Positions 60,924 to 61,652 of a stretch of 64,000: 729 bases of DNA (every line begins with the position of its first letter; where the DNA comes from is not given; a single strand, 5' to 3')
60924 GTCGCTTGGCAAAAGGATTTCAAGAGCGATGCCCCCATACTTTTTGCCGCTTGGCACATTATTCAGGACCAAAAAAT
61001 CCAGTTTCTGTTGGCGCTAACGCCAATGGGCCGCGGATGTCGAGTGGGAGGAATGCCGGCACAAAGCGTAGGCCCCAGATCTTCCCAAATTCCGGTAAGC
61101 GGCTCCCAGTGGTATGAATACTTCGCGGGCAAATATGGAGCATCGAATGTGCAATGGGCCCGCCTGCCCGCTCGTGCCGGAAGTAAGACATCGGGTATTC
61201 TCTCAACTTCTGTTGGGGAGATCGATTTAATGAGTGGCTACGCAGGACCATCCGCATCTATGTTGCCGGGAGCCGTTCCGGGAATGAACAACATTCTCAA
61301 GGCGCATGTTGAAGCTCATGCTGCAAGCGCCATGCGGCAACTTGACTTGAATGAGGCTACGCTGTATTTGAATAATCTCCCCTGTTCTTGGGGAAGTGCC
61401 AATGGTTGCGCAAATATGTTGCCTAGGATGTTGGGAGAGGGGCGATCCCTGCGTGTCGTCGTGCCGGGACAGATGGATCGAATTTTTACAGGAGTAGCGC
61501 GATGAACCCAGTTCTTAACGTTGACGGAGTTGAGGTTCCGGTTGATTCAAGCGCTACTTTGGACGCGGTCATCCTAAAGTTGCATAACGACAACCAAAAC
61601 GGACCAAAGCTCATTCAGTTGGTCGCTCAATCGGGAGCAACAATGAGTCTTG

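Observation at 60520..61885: RHS toxin tipped with a DddA-like (SCP1.201-type) deaminase with an expanded zinc knuckle, plus a translationally coupled immunity gene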

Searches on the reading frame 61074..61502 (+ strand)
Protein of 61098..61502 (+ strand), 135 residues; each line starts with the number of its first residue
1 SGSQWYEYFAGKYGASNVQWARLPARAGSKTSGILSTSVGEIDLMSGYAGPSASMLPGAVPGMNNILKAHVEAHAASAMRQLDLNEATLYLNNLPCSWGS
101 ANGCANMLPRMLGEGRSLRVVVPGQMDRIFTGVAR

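Call 5: search_protein_families(library=pfam, proteins=[window:61098-61502:+], max_evalue=1)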
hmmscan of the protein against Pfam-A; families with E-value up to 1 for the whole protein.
window:61098-61502:+ (135 aa): 2 families
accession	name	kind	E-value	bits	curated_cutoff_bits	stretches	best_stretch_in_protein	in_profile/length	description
PF14428.12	DddA-like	-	1.7e-14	54.3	25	1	20-130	17-130/137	Double-stranded DNA deaminase toxin A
PF23197.1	IG_AIR9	-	0.18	12.1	27.5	1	6-25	21-40/87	AIR9 A9 domain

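Call 7: search_solved_structures(query=window:61098-61502:+, max_evalue=10, show_alignments=4)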
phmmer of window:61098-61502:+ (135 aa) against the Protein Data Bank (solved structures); distinct sequences matched with E-value up to 10: 9.
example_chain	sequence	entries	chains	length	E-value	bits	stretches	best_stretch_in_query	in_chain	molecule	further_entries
9jo8_D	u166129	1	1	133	0.00096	22.6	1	55-125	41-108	Double-stranded DNA deaminase toxin A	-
9ky4_D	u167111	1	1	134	0.012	19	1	56-124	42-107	Double-stranded DNA deaminase toxin A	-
6u08_A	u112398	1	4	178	0.035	17.5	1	57-124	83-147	Double-stranded DNA-specific cytidine deaminase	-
8e5d_A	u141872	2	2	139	0.19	15.1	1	57-124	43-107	Double-stranded DNA deaminase toxin A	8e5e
9lcx_A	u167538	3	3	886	0.21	15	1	18-124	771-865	Inactivate TOD6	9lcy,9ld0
9lcz_A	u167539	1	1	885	0.21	15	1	18-124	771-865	Inactivate TOD6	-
9ld1_A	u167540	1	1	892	0.57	13.6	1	68-124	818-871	inactivate TOD4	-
8hne_A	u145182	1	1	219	1.1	12.7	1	43-109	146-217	Anc4, ancestral GH19 chitinase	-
1vc2_A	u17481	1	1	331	1.4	12.3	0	83-123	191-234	Glyceraldehyde 3-Phosphate Dehydrogenase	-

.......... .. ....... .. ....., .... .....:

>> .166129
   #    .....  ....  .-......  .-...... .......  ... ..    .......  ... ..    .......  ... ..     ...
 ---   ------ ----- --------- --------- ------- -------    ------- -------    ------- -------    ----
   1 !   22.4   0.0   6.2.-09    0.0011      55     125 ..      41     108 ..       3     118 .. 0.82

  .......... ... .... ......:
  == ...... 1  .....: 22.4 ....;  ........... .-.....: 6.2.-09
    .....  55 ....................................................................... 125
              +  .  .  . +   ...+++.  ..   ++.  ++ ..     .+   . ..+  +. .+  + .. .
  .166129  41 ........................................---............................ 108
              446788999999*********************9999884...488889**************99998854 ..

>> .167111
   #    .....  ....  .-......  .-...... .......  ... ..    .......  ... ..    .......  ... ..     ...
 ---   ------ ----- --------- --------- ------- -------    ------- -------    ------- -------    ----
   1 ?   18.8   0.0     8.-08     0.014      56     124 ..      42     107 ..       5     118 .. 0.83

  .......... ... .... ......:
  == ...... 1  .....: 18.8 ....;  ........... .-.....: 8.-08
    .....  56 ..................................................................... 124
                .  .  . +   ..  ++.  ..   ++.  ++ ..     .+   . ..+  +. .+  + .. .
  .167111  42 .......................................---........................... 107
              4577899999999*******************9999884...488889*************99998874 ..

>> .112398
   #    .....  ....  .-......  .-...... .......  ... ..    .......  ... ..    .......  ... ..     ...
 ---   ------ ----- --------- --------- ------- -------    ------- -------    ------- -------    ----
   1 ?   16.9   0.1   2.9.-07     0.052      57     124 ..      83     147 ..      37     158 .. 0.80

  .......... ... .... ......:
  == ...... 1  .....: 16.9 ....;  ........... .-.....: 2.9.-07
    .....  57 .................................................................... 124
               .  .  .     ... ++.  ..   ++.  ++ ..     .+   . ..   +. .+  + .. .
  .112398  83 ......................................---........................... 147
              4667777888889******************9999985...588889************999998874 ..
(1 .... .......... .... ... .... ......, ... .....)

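Call 18: search_protein_representatives(protein=window:61098-61502:+)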
Query: 135 residues. Proteins with E-value up to 0.001 (for the whole library): 506; up to 1e-10: 271; up to 1e-30: 7. The best 150 are listed.
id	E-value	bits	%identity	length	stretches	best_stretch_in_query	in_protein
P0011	5.2e-61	220.8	74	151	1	1-133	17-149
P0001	7.2e-61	220.4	70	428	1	1-135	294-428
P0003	4.0e-53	195.3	67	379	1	1-132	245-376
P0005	1.8e-41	157.6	60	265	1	1-130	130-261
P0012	2.4e-38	147.5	58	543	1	1-133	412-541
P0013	1.7e-36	141.5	54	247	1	2-133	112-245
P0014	9.0e-32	126.2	67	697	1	1-88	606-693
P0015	4.4e-29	117.5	58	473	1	22-133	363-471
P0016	9.2e-29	116.5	45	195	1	2-133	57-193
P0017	1.5e-28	115.8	55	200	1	20-132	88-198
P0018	8.4e-28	113.4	71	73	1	63-135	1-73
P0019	1.9e-27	112.3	49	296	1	1-132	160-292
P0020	2.9e-27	111.6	55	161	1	22-133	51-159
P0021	3.1e-27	111.5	53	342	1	8-133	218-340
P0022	3.2e-27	111.5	53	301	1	12-133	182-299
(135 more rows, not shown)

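Call 40: find_homologous_proteins(query=A1, max_evalue=0.00001)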
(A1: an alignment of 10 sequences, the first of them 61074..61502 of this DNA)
Query A1 (10 sequences) (143 aa, profile of the alignment): 121 proteins with E <= 0.00001 among 8000 candidates; the best 120 are listed.
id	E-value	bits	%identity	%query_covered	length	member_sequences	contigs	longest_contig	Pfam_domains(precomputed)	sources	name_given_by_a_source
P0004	4.8e-116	407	69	90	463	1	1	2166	PF14428.13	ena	-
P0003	3.1e-109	384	68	97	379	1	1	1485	PF14428.13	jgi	jgi:RHS repeat-associated protein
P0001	1.2e-101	359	70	100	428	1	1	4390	PF14428.13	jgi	-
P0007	1.0e-95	340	48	98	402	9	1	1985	PF07591.16,PF14428.13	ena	-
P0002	3.9e-89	318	69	99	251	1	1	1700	PF14428.13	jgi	-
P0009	1.5e-84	303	55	75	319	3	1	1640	PF07591.16,PF14428.13,PF13403.12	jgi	jgi:hypothetical protein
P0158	2.2e-83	299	67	100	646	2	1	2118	PF14428.13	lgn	-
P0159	1.0e-81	294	73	94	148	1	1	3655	PF14428.13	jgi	jgi:hypothetical protein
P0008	8.4e-80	288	54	80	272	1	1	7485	PF14428.13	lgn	-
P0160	2.1e-79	286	65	98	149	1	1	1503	PF14428.13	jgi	jgi:hypothetical protein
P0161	2.7e-78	283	71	97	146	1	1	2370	PF14428.13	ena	-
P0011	1.8e-76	277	72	97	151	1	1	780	PF14428.13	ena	-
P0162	3.0e-76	276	79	99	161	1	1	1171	PF14428.13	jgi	jgi:hypothetical protein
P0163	4.2e-76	276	68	95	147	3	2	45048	PF14428.13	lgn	-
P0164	1.1e-68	251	53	75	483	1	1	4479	PF14428.13,PF05593.20,PF25023.2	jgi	jgi:RHS repeat-associated protein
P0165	4.0e-68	249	62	97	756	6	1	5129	PF14428.13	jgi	jgi:hypothetical protein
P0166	9.3e-68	248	68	86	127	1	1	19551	PF14428.13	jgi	jgi:hypothetical protein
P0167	3.4e-67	246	62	96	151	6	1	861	PF14428.13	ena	-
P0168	6.6e-67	245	59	99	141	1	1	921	PF14428.13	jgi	jgi:hypothetical protein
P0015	1.1e-63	235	57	78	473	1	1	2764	PF14428.13,PF25023.2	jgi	-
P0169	3.3e-63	233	71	78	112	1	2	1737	PF14428.13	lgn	-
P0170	9.8e-63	232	59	75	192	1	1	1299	PF14428.13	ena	-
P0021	2.9e-62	230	52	89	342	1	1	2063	PF07591.16,PF14428.13,PF13403.12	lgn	-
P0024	3.1e-62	230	56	74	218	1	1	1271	PF14428.13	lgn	-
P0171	5.3e-62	229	52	78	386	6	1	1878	PF14428.13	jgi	jgi:hypothetical protein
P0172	6.1e-61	226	56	77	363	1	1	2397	PF14428.13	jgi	jgi:hypothetical protein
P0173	1.0e-59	222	55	78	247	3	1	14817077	PF14428.13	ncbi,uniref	ncbi:DddA-like double-stranded DNA deaminase toxin [Sorangium sp. So ce1389]|uniref:DddA-like double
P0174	9.7e-58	215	51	80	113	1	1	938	PF14428.13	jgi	jgi:hypothetical protein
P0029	2.3e-57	214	46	92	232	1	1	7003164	PF14428.13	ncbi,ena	-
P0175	8.6e-57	212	45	98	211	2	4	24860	PF07591.16,PF14428.13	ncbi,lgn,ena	-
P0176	2.3e-55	207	49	79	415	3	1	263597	PF14428.13,PF18884.6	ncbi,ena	-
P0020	3.9e-55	207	55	77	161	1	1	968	PF14428.13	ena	-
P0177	5.5e-55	206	53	74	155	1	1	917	PF14428.13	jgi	jgi:hypothetical protein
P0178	5.8e-55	206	52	74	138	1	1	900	PF14428.13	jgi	jgi:hypothetical protein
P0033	2.5e-54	204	49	80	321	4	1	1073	PF14428.13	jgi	jgi:hypothetical protein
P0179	3.0e-54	204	50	78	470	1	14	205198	PF07591.16,PF14428.13,PF01476.27,PF14890.12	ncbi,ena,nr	ncbi:MAG: LysM peptidoglycan-binding domain-containing protein [Spirochaetales bacterium]|nr:LysM pe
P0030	3.3e-54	204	57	74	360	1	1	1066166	PF14428.13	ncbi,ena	-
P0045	5.6e-54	203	47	80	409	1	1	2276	PF14428.13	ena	-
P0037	4.7e-53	200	52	73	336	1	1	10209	PF14428.13,PF25023.2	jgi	jgi:RHS repeat-associated protein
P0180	5.5e-53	199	50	78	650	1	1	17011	PF07591.16,PF14428.13,PF01476.27,PF13403.12,PF14890.12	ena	-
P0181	1.2e-52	198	48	83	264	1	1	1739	PF14428.13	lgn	-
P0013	1.3e-52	198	53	94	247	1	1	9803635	PF14428.13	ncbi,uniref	ncbi:DddA-like double-stranded DNA deaminase toxin [Singulisphaera sp. PoT]|uniref:DddA-like double-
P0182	3.5e-52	197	46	80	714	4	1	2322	PF14428.13,PF13205.13,PF25023.2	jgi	jgi:RHS repeat-associated protein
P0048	4.7e-51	193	41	87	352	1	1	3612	PF14428.13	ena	-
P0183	1.1e-50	192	52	73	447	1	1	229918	PF14428.13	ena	-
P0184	3.4e-50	190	45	76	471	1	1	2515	PF07591.16,PF14428.13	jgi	-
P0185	6.4e-50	189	47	95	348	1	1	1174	PF14428.13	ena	-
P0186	2.5e-49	187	52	69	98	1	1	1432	PF14428.13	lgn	-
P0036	7.5e-49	186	50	77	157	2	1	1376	PF14428.13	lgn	-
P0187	9.0e-49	186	52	69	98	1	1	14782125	PF14428.13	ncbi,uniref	ncbi:DddA-like double-stranded DNA deaminase toxin [Sorangium cellulosum]|uniref:DddA-like double-st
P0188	2.6e-48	184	45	89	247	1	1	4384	PF14428.13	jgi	jgi:hypothetical protein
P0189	1.1e-47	182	47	85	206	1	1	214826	PF14428.13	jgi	jgi:hypothetical protein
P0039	1.1e-46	179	57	66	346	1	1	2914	PF14428.13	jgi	jgi:hypothetical protein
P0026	4.5e-46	177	54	80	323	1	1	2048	PF14428.13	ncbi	-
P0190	9.2e-46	176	54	64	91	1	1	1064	PF14428.13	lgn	-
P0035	1.4e-45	175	47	84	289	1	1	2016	PF14428.13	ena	-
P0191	2.1e-45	175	46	78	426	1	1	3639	PF14428.13,PF21725.4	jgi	jgi:hypothetical protein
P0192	2.1e-44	171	49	78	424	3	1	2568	PF14428.13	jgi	jgi:hypothetical protein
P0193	2.0e-43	168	46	72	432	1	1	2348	PF14428.13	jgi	jgi:SCP1.201-like deaminase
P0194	4.0e-43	167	49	78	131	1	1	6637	PF14428.13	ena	-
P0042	5.6e-43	167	52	78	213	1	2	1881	PF14428.13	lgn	-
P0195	7.6e-43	166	46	78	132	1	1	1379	PF14428.13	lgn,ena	-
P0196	1.0e-42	166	46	65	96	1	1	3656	PF14428.13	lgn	-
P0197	4.1e-42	164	46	78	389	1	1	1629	PF07591.16,PF14428.13,PF02810.22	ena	-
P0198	4.2e-42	164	47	76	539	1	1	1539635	PF07591.16,PF14428.13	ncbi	-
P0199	4.5e-42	164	50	77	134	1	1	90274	PF14428.13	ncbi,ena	-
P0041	7.5e-42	163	43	91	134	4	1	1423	PF14428.13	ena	-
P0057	1.2e-41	162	41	91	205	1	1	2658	PF14428.13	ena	-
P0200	1.7e-41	162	47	78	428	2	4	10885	PF14428.13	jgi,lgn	jgi:hypothetical protein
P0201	2.2e-41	161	42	84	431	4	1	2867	PF14428.13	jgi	jgi:SCP1.201-like deaminase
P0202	2.9e-41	161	46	78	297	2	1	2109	PF14428.13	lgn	-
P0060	5.8e-41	160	47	81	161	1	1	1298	PF14428.13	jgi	jgi:hypothetical protein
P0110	8.0e-41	159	45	74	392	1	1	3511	PF14428.13,PF25023.2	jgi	jgi:RHS repeat-associated protein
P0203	1.1e-40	159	48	78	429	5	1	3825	PF14428.13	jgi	jgi:SCP1.201-like deaminase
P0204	1.4e-40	159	45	80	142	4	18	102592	PF14428.13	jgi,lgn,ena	-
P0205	1.5e-40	159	58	54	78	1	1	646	PF14428.13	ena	-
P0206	2.1e-40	158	47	78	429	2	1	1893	PF14428.13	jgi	jgi:hypothetical protein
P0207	2.4e-40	158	47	78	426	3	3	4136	PF14428.13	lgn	-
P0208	4.3e-40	157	51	55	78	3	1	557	PF14428.13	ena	-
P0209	4.9e-40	157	54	71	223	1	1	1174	PF14428.13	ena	-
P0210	7.8e-40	156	46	81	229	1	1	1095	PF14428.13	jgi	jgi:hypothetical protein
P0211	5.5e-39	153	45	84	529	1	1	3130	PF07591.16,PF14428.13,PF13403.12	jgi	jgi:SCP1.201-like deaminase/Pretoxin HINT domain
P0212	6.0e-39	153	46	78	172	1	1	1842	PF14428.13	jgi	jgi:SCP1.201-like deaminase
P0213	1.9e-38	152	46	78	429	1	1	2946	PF14428.13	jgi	jgi:SCP1.201-like deaminase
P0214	3.6e-38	151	45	78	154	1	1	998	PF14428.13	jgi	jgi:hypothetical protein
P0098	5.4e-38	150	45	78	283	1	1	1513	PF14428.13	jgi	-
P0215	1.1e-35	143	42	71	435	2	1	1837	PF14428.13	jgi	jgi:SCP1.201-like deaminase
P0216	5.5e-35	140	45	75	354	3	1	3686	PF14428.13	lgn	-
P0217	2.1e-34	138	44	78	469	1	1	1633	PF14428.13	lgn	-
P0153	1.2e-33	136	45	78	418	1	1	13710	PF14428.13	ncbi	-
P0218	8.6e-33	133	50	67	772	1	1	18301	PF07591.16,PF14428.13,PF13403.12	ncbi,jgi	jgi:hypothetical protein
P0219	1.1e-32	133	42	77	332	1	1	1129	PF14428.13,PF25023.2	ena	-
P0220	2.9e-32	131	40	80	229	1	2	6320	PF14428.13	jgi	jgi:CubicO group peptidase (beta-lactamase class C family)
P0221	2.7e-31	128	37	98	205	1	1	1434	PF14428.13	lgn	-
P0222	1.1e-30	126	46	78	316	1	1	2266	PF14428.13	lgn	-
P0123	1.2e-30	126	46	69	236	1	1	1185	PF14428.13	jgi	-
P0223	1.7e-29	122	45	78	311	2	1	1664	PF14428.13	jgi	jgi:hypothetical protein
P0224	2.4e-29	122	46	74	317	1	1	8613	PF14428.13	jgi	jgi:hypothetical protein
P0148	3.1e-29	121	43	74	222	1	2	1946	PF14428.13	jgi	jgi:hypothetical protein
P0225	4.4e-29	121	40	76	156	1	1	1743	PF14428.13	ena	-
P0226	1.1e-28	120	51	45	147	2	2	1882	PF14428.13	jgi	jgi:hypothetical protein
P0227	1.1e-28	120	47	74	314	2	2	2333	PF14428.13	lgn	-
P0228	1.2e-28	119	48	74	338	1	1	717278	PF14428.13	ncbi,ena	-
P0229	1.3e-27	116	42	77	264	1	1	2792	PF14428.13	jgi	jgi:nucleic acid/nucleotide deaminase of polymorphic system toxin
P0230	9.0e-27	113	47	70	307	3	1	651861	PF14428.13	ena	-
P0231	5.2e-26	111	43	77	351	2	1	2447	PF14428.13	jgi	jgi:SCP1.201-like deaminase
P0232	8.6e-26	110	38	99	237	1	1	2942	PF07591.16,PF14428.13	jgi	jgi:hypothetical protein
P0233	1.4e-25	109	43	83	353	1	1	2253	PF14428.13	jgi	-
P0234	2.3e-25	109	41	85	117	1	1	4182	PF14428.13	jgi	jgi:hypothetical protein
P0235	6.4e-25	107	40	74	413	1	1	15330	PF14428.13,PF25023.2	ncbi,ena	-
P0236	6.8e-25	107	41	77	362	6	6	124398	PF14428.13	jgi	jgi:hypothetical protein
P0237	1.2e-21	96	41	68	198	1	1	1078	PF14428.13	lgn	-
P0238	4.5e-19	88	56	35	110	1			PF14428.13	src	-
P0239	9.0e-18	84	35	88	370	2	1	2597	PF07591.16,PF14428.13,PF13403.12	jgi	jgi:hypothetical protein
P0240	6.7e-17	81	41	50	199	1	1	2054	PF14428.13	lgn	-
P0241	1.0e-15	77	47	37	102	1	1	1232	PF14428.13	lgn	-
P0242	1.4e-12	67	39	31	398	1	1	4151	PF07591.16,PF14428.13,PF13403.12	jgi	jgi:hypothetical protein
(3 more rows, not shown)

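Call 43: find_related_loci(query=A1, collection=genome_contigs, flank=6000)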
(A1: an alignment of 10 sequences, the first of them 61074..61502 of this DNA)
Query A1 (143 aa) in genome_contigs; peptide patterns used: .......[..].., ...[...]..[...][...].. (x = any residue, [..] = any of these).
61 stretches matched a pattern; 22 encode a relative of the query (tblastn E <= 1e-3); 22 distinct loci.
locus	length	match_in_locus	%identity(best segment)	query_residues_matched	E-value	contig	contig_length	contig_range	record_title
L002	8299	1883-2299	47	8-141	2e-38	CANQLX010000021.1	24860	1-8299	MAG: uncultured Clostridia bacterium isolate Lapin-013__bin48 genome assembly, contig: Lapin-013__NODE_1208_length_24860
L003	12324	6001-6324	56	31-141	6e-36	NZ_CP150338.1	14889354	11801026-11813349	Sorangium sp. So ce388 chromosome, complete genome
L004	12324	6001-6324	58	31-141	6e-35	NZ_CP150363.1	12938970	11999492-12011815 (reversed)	Sorangium sp. So ce1335 chromosome, complete genome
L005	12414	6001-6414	46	11-141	1e-31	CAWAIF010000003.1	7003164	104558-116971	MAG: uncultured delta proteobacterium isolate MFD02416.bin.1.98 genome assembly, contig: contig_8404, whole genome shotg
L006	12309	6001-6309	57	36-141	4e-31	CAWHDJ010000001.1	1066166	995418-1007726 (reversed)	MAG: uncultured delta proteobacterium isolate MFD09495.bin.2.10 genome assembly, contig: contig_10063, whole genome shot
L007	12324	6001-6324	50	30-140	4e-29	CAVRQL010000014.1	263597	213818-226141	MAG: uncultured Solirubrobacteraceae bacterium isolate MFD04935.bin.2.153 genome assembly, contig: contig_3695, whole ge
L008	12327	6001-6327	50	31-141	6e-28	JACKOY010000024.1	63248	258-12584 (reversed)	MAG: Spirochaetales bacterium isolate HK-STAS-SPIR-1 HK-STAS-SPIR-1_24, whole genome shotgun sequence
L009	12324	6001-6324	45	31-141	2e-24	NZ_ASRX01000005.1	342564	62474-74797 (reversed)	Chondromyces apiculatus DSM 436 contig5, whole genome shotgun sequence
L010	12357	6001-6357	45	14-130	1e-23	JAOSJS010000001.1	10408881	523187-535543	MAG: Ardenticatenaceae bacterium isolate FR_9 contig_134_pilon, whole genome shotgun sequence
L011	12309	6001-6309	50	31-132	1e-23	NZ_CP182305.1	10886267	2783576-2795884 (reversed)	Streptomyces ipomoeae strain NRRL_B-12321 chromosome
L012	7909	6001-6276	48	53-141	3e-21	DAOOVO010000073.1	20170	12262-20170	MAG TPA_asm: Pseudobacteroides sp. isolate AMR_MDS_2439 NODE_1802_length_20170_cov_27.971862, whole genome shotgun seque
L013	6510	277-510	48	64-138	3e-18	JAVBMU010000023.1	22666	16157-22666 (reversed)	MAG: Cellulomonadaceae bacterium isolate EPI_MAG_00060 c_000000585073, whole genome shotgun sequence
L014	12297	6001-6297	45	31-130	6e-18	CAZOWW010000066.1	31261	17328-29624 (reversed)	MAG TPA_asm: uncultured Kineosporiaceae bacterium isolate binchicken_co50_20 genome assembly, contig: NODE_1474_length_3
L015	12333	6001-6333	42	22-131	2e-17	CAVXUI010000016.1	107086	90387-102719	MAG: uncultured Chloroflexia bacterium isolate MFD04651.bin.2.9 genome assembly, contig: contig_42870, whole genome shot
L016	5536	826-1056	48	51-130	2e-17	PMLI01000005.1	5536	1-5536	MAG: Acidimicrobiaceae bacterium isolate fen_671 73.20120600_E1D.138_contig_336550, whole genome shotgun sequence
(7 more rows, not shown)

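Call 47: predict_structure(alignment_id=A2)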
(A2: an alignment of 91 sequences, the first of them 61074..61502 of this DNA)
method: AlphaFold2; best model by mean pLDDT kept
length: 143 residues; sequences in the alignment: 91
mean_pLDDT: 87.9   pTM: 0.79
mean pLDDT of the five models: 87.9, 87.3, 87.3, 86.6, 86.3
residues with pLDDT >= 90: 98; 70-90: 20; 50-70: 23; < 50: 2
segments of 3 or more residues with pLDDT < 50: none
pLDDT, mean of each block of 10 residues (from residue 1): 53 68 64 89 95 97 96 97 98 97 87 97 97 95 92
secondary structure, 60 per line:
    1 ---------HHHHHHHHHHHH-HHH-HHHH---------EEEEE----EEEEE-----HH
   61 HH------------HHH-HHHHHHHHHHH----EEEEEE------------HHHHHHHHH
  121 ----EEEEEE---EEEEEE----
elements in order: H10-21 H27-30 E40-44 E49-53 H59-62 H79-89 E94-99 H112-120 E125-130 E134-139

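Call 50: fold_search(model_id=the predicted structure, library=pdb)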
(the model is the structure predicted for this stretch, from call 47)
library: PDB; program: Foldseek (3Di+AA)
matches with E <= 10: 99; with E <= 0.001: 10
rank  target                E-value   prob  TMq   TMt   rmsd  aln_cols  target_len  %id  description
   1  9lcz_A                6.7e-06  1.00  0.57  0.11   3.3       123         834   27  Inactivate TOD6 with GC DNA substrate (released 2025-11-19)
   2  9ld0_A                1.2e-05  1.00  0.50  0.10   6.6       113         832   30  Inactivate TOD6 with CC DNA substrate (released 2025-11-19)
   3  6u08_E                2.9e-05  1.00  0.58  0.63   3.5       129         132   24  Double-stranded DNA-specific cytidine deaminase type VI secretion system effector and cognate immunity complex from Bu (released 2020-07-15)
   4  8e5d_A                3.3e-05  1.00  0.57  0.59   4.1       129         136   24  Crystal structure of double-stranded DNA deaminase toxin DddA in complex with DNA with the target cytosine parked in t (released 2023-05-24)
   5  6u08_A                4.5e-05  1.00  0.57  0.61   4.0       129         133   24  Double-stranded DNA-specific cytidine deaminase type VI secretion system effector and cognate immunity complex from Bu (released 2020-07-15)
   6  9lcy_A                7.8e-05  1.00  0.57  0.11   3.9       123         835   27  Inactivate TOD6 with TC DNA substrate (released 2025-11-19)
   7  9jo8_D                9.3e-05  1.00  0.56  0.60   4.5       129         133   24  Cryo-EM structure of the mono-DdCBE bound to a dsDNA substrate. (released 2025-09-17)
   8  9lcx_A                9.9e-05  1.00  0.58  0.11   3.2       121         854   27  Inactive TOD6 with AC DNA substrate (released 2025-11-19)
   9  9ld1_A                1.3e-04  1.00  0.56  0.11   3.3       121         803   27  Inactivate TOD4 with TC DNA substrate (released 2025-11-19)
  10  8e5e_A                2.2e-04  1.00  0.54  0.58   4.5       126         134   25  Crystal structure of double-stranded DNA deaminase toxin DddA in complex with DNA with the target cytosine flipped int (released 2023-05-24)
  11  9k3e_B                8.6e-03  0.99  0.46  0.58   4.4       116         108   21  DddB(BadTF3) dsDNA deaminase (released 2024-11-27)
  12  9ky4_D                1.6e-02  0.98  0.47  0.50   4.8       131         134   20  Cryo-EM structure of the mono-DdCBE bound TS substrate complex. (released 2025-10-01)
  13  9kfx_A                4.8e-02  0.85  0.45  0.13  13.1       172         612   12  Crystal structure of synthetic PPR-DYW in complex with target RNA (released 2025-11-12)
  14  6kw6_A                3.8e-01  0.28  0.32  0.37   7.2       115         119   13  Crystal Structure of cytidine deaminase from Streptomyces noursei (released 2020-09-09)
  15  5w3v_D                4.3e-01  0.20  0.23  0.19   4.7        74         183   15  Crystal Structure of macaque APOBEC3H in complex with RNA (released 2017-10-25)
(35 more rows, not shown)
